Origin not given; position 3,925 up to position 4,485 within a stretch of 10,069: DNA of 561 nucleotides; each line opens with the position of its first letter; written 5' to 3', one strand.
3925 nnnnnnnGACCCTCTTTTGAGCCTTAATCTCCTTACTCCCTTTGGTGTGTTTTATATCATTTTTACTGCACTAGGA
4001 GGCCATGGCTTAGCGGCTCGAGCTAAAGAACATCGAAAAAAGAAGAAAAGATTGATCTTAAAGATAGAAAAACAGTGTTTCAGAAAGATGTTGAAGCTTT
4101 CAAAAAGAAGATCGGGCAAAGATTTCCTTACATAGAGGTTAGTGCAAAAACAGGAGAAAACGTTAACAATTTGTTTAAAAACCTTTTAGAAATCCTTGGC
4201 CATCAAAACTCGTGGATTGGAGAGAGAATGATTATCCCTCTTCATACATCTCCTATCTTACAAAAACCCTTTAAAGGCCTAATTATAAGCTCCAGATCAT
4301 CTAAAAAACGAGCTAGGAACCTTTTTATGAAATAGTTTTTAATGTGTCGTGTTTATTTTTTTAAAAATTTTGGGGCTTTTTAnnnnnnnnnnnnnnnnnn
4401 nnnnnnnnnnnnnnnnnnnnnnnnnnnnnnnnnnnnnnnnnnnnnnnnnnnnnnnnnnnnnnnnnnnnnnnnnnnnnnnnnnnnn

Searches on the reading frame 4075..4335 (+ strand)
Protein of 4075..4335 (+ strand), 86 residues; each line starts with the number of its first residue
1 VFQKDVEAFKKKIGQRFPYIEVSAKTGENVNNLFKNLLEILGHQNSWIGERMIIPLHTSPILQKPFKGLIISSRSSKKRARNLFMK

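Call 103: search_protein_families(library=pfam, proteins=[window:4075-4335:+], max_evalue=0.01)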
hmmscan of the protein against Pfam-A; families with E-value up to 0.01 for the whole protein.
window:4075-4335:+ (86 aa): 1 family
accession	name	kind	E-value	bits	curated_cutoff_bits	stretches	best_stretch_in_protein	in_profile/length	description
PF00071.28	Ras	-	0.0013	18.8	21.6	1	4-39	125-158/162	Ras family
